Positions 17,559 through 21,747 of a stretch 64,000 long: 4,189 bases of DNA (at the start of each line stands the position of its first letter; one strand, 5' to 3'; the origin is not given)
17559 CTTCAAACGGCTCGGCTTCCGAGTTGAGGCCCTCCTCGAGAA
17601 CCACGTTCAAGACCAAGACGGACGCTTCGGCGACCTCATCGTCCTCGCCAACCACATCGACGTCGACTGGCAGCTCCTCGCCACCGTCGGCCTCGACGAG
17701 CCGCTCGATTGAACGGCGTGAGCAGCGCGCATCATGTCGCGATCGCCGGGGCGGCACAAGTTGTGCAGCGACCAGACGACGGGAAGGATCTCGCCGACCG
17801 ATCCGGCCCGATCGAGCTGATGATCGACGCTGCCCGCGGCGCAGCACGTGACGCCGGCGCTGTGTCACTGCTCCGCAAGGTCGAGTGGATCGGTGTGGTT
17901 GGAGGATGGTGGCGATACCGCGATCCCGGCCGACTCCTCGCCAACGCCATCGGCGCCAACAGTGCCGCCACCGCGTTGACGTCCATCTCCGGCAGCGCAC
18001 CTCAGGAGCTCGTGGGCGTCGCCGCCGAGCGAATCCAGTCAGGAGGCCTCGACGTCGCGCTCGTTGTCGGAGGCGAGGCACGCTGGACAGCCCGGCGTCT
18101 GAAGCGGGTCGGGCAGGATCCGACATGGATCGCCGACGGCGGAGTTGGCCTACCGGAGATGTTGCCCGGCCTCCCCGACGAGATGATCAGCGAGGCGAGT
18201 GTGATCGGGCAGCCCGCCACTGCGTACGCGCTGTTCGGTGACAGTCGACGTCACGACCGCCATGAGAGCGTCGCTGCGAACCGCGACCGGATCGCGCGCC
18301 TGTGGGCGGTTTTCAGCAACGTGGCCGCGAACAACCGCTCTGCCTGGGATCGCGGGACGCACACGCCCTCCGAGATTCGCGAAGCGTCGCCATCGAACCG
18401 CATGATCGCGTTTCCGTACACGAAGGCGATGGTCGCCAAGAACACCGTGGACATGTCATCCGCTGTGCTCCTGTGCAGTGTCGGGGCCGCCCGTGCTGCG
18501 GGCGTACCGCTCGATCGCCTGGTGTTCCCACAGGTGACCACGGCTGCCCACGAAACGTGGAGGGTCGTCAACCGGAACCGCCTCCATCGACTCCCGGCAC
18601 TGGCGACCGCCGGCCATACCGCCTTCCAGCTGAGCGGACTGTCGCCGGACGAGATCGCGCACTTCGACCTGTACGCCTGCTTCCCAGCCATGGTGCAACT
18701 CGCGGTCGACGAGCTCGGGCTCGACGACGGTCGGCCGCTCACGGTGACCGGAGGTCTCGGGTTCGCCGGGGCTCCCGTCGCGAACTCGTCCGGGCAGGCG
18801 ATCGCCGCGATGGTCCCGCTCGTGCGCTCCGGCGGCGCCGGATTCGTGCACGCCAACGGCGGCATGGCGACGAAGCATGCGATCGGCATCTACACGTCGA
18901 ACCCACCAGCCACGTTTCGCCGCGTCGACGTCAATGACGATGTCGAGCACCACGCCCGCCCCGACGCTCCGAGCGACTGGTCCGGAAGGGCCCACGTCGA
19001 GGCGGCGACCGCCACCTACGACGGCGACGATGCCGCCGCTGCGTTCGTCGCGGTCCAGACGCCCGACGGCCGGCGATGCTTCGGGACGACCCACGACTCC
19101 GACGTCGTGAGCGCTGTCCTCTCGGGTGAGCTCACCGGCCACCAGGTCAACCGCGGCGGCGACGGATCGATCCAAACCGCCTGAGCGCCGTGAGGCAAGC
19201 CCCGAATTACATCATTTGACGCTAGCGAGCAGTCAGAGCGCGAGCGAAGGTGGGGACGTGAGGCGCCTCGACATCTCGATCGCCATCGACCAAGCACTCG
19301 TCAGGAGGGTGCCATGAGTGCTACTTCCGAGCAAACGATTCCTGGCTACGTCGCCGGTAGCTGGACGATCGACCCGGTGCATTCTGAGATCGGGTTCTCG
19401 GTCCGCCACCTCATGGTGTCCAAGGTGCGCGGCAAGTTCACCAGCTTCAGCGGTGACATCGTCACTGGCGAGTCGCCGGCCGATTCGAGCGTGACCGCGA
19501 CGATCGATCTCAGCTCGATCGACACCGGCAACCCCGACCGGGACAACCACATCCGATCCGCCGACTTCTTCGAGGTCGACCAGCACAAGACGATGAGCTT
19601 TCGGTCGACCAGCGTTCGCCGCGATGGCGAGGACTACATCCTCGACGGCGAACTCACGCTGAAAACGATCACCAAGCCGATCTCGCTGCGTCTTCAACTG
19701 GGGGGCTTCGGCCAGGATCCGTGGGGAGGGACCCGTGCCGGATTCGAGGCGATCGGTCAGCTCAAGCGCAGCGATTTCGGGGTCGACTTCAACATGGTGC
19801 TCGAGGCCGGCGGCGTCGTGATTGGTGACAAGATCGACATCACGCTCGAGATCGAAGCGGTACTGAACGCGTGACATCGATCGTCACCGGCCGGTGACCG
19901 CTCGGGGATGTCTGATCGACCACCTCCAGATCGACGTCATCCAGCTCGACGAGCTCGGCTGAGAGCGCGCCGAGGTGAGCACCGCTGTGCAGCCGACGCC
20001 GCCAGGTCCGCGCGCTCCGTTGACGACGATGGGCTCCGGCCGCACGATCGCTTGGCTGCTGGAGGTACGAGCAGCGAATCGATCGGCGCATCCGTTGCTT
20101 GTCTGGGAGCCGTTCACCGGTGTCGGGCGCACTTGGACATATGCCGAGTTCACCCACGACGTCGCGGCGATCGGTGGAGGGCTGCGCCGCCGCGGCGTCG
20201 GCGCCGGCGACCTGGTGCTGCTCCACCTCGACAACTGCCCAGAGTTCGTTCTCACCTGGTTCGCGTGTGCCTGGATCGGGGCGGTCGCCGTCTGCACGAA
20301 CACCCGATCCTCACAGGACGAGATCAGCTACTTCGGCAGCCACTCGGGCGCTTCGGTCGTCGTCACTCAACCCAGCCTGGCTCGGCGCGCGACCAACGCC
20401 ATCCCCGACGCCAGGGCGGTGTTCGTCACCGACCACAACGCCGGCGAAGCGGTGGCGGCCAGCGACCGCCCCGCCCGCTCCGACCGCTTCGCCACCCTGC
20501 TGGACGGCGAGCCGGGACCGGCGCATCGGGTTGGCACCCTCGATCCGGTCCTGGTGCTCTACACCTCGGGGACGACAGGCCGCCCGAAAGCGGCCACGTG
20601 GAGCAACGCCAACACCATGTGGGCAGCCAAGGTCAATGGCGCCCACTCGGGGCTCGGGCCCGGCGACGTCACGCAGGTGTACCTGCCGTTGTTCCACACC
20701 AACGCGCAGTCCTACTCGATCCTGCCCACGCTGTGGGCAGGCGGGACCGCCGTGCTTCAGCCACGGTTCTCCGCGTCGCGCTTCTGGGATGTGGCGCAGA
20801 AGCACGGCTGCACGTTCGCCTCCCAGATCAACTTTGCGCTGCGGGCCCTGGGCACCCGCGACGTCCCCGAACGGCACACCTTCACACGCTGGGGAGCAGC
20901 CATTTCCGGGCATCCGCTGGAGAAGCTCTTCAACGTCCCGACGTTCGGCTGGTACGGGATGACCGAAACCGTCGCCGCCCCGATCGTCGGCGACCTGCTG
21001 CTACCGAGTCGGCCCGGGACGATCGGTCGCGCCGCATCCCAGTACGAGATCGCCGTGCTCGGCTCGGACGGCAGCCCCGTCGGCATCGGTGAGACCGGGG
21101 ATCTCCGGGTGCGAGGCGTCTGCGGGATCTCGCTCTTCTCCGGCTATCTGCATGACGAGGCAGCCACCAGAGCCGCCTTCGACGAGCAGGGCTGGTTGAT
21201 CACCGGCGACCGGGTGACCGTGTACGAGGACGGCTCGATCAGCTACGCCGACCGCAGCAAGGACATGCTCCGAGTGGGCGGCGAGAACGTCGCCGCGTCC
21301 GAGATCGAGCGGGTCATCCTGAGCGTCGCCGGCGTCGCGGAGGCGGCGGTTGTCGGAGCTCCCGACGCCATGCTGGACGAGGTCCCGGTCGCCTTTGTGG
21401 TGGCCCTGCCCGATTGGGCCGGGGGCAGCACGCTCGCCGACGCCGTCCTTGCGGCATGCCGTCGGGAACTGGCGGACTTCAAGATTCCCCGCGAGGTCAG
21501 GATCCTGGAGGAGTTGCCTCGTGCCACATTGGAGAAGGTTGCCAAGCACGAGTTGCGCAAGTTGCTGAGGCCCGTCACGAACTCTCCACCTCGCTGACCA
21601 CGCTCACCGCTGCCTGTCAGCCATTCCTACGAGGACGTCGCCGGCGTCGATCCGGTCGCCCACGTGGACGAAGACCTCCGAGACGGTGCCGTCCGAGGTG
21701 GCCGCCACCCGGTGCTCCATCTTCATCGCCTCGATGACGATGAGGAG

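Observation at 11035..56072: Box 1: invariant 13-mer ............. in front of eight transcription units, with a fixed-distance -10-like hexamer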

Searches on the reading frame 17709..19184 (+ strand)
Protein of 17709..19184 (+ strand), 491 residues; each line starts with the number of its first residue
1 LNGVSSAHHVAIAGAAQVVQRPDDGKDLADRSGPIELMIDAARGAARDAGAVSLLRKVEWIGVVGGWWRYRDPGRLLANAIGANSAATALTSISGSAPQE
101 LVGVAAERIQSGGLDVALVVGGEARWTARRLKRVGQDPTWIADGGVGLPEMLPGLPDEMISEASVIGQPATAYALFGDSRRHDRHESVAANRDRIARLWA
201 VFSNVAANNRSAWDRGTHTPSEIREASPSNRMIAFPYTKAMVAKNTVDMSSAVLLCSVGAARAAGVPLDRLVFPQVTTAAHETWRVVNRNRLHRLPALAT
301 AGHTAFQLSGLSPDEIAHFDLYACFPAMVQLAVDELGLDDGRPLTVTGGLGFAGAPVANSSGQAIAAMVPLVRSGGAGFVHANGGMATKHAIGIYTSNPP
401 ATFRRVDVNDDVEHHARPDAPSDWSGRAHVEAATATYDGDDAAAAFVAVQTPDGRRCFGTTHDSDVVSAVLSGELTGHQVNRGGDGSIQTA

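Call 6: search_protein_families(library=pfam, proteins=[window:17709-19184:+])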
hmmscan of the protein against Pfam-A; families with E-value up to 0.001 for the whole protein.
window:17709-19184:+ (491 aa): 2 families
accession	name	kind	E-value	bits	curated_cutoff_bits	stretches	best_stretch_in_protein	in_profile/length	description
PF18313.7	TLP1_add_C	-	1.7e-08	34.8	26.1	1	407-484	1-80/83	Thiolase-like protein type 1 additional C-terminal domain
PF22691.2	Thiolase_C_1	-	2.3e-06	27.8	28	1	280-338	3-60/144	Thiolase C-terminal domain-like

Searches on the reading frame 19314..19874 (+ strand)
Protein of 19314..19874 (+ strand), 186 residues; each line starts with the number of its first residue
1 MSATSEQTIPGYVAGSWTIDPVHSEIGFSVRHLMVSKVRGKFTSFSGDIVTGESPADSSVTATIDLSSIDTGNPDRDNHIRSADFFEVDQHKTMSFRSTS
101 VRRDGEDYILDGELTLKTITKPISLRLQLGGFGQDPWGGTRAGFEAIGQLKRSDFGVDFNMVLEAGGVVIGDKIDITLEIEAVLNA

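Call 6: search_protein_families(library=pfam, proteins=[window:19314-19874:+])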
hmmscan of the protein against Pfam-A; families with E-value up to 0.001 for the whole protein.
window:19314-19874:+ (186 aa): 1 family
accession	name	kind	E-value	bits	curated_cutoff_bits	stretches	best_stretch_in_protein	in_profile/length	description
PF04264.18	YceI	-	8.9e-50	169.4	23.7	1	17-182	1-150/150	YceI-like domain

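Call 8: find_encoding_contigs(protein=window:19314-19874:+, flank=10000, max_places=6)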
Protein window:19314-19874:+ (186 aa): no gene with exactly this product is on record in the collection.

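Call 35: find_homologous_proteins(query=window:19314-19874:+, max_evalue=1e-40)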
Query window:19314-19874:+ (186 aa): 7676 proteins with E <= 1e-40 among 8000 candidates; the best 120 are listed.
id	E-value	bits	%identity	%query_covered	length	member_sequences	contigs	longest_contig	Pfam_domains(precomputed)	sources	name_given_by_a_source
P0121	8.5e-117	406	100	100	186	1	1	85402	PF04264.19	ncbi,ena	-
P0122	4.7e-103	361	88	99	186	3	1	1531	PF04264.19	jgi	jgi:polyisoprenoid-binding protein YceI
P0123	1.2e-102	360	86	95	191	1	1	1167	PF04264.19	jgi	jgi:polyisoprenoid-binding protein YceI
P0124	2.1e-102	359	86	99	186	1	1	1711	PF04264.19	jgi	jgi:polyisoprenoid-binding protein YceI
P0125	4.1e-102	358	85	100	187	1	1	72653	PF04264.19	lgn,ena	-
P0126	6.5e-102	357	86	100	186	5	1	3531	PF04264.19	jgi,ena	-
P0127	7.8e-102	357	87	99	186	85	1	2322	PF04264.19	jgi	jgi:polyisoprenoid-binding protein YceI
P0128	8.1e-101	354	84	100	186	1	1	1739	PF04264.19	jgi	jgi:polyisoprenoid-binding protein YceI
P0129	4.0e-100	351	84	100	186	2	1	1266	PF04264.19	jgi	jgi:polyisoprenoid-binding protein YceI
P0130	4.4e-100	351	84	100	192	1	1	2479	PF04264.19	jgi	jgi:polyisoprenoid-binding protein YceI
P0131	6.3e-100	351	85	100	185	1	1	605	PF04264.19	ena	-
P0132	3.5e-99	348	83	100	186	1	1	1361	PF04264.19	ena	-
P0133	3.7e-99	348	82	98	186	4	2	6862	PF04264.19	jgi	jgi:polyisoprenoid-binding protein YceI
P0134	6.0e-99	347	83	100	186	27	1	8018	PF04264.19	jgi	jgi:polyisoprenoid-binding protein YceI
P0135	1.3e-98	346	83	100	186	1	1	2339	PF04264.19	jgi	jgi:polyisoprenoid-binding protein YceI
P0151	2.6e-95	336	80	99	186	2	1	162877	PF04264.19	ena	-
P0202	5.8e-89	315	75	98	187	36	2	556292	PF04264.19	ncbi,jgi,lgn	ncbi:MAG: hypothetical protein QOI95_4284 [Acidimicrobiaceae bacterium]|jgi:polyisoprenoid-binding p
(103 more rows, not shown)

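Call 36: find_encoding_contigs(protein=P0125, flank=10000, max_places=3)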
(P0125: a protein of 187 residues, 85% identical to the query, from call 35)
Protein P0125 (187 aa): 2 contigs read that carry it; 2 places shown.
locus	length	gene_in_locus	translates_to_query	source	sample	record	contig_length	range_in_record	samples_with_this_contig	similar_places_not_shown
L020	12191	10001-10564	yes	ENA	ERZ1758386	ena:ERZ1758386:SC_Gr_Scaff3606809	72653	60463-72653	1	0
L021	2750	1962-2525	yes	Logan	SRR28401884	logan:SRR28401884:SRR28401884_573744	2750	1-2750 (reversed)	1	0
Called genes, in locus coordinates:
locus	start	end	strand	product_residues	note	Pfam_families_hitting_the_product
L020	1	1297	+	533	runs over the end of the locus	PF00005:ABC_tran, PF00006:ATP-synt_ab (faint), PF02463:SMC_N (faint), PF13191:AAA_16 (faint), PF13476:AAA_23 (faint), PF13555:AAA_29 (faint), PF12848:ABC_tran_Xtn, PF00005:ABC_tran, +6 more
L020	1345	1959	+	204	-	-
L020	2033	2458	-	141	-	PF02566:OsmC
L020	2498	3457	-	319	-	PF21753:DACNK, PF02457:DAC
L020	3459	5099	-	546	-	PF00027:cNMP_binding, PF01266:DAO (faint), PF07992:Pyr_redox_2, PF12831:FAD_oxidored (faint), PF13738:Pyr_redox_3, PF00070:Pyr_redox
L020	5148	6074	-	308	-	-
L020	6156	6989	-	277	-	PF00106:adh_short, PF08659:KR, PF13561:adh_short_C2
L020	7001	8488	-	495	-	PF00743:FMO-like, PF01946:Thi4 (faint), PF07992:Pyr_redox_2 (faint), PF13450:NAD_binding_8 (faint)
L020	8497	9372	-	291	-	PF10118:Metal_hydrol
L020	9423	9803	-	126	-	PF01047:MarR, PF12802:MarR_2, PF13463:HTH_27 (weak), PF24034:DUF7343 (faint)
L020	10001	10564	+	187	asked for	PF04264:YceI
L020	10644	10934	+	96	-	PF02148:zf-UBP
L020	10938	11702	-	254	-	PF13489:Methyltransf_23, PF01209:Ubie_methyltran, PF13847:Methyltransf_31, PF08241:Methyltransf_11, PF08242:Methyltransf_12, PF13649:Methyltransf_25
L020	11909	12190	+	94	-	?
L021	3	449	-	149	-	?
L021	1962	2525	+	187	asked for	PF04264:YceI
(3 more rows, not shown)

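Call 37: find_encoding_contigs(protein=P0151, flank=10000, max_places=3)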
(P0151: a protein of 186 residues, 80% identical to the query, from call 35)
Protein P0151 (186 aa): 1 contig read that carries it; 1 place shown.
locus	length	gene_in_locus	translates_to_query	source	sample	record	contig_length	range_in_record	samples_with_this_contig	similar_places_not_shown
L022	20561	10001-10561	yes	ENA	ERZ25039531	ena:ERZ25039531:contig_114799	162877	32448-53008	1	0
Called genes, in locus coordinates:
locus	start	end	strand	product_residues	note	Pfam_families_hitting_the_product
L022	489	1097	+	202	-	-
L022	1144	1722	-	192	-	PF01327:Pep_deformylase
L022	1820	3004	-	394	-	PF01979:Amidohydro_1, PF07969:Amidohydro_3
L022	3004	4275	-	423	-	PF01979:Amidohydro_1, PF07969:Amidohydro_3 (weak)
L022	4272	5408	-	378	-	PF01175:Urocanase, PF17392:Urocanase_C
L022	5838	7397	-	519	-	PF00221:Lyase_aromatic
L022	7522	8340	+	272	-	PF04672:Methyltransf_19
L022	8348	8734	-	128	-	-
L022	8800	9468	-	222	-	PF00440:TetR_N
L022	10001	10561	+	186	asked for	PF04264:YceI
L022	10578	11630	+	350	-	PF25084:LbH_EIF2B (faint), PF25087:GMPPB_C (faint), PF14602:Hexapep_2 (faint), PF00132:Hexapep (weak)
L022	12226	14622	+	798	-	PF08281:Sigma70_r4_2 (faint), PF00196:GerE, PF13936:HTH_38 (weak)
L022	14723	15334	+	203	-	PF00296:Bac_luciferase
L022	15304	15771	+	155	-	-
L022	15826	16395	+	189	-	PF09990:DUF2231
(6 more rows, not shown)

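Call 38: find_encoding_contigs(protein=P0202, flank=10000, max_places=4)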
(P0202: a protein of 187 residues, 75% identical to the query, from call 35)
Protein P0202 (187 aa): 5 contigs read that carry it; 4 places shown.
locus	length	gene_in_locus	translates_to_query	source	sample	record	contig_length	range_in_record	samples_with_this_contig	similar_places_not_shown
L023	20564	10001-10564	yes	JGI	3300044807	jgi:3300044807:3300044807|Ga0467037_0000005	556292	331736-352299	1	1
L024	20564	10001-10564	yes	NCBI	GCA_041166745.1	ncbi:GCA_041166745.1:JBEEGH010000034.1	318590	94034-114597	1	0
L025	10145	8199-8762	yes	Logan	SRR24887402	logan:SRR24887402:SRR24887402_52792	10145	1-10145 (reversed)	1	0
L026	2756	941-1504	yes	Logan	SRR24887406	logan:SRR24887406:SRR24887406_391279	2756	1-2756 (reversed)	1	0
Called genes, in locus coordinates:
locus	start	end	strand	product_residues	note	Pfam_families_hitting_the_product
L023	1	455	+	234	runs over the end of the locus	PF08659:KR (weak), PF00106:adh_short, PF13561:adh_short_C2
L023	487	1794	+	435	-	PF13378:MR_MLE_C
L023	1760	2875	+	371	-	PF13416:SBP_bac_8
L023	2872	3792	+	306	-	PF00248:Aldo_ket_red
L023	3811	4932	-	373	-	PF02515:CoA_transf_3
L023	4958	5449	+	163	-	PF01467:CTP_transf_like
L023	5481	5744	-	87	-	-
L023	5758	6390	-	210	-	PF22234:Rv2466c-like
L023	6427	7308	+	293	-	PF00296:Bac_luciferase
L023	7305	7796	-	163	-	PF13577:SnoaL_4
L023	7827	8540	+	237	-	PF07110:EthD (weak)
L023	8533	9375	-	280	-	PF12146:Hydrolase_4, PF00561:Abhydrolase_1, PF12697:Abhydrolase_6, PF00326:Peptidase_S9 (faint), PF00561:Abhydrolase_1 (weak)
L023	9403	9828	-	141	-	PF12802:MarR_2, PF01047:MarR (weak)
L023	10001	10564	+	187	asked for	PF04264:YceI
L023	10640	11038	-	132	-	PF00037:Fer4 (faint), PF13237:Fer4_10 (faint), PF14697:Fer4_21 (faint), PF12838:Fer4_7 (weak), PF13484:Fer4_16 (faint)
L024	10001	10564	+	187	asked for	PF04264:YceI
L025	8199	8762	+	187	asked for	PF04264:YceI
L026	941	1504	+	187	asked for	PF04264:YceI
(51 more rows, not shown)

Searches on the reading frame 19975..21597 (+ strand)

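Call 14: search_protein_families(library=pfam, proteins=[window:19975-21597:+])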
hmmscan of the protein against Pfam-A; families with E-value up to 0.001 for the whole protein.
window:19975-21597:+ (540 aa): 2 families
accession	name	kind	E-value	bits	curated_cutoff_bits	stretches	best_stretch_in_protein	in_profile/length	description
PF00501.34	AMP-binding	-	2.6e-61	208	29.9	1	30-392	2-384/384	AMP-binding enzyme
PF13193.12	AMP-binding_C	-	2.1e-16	61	24.5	1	443-517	1-72/76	AMP-binding enzyme C-terminal domain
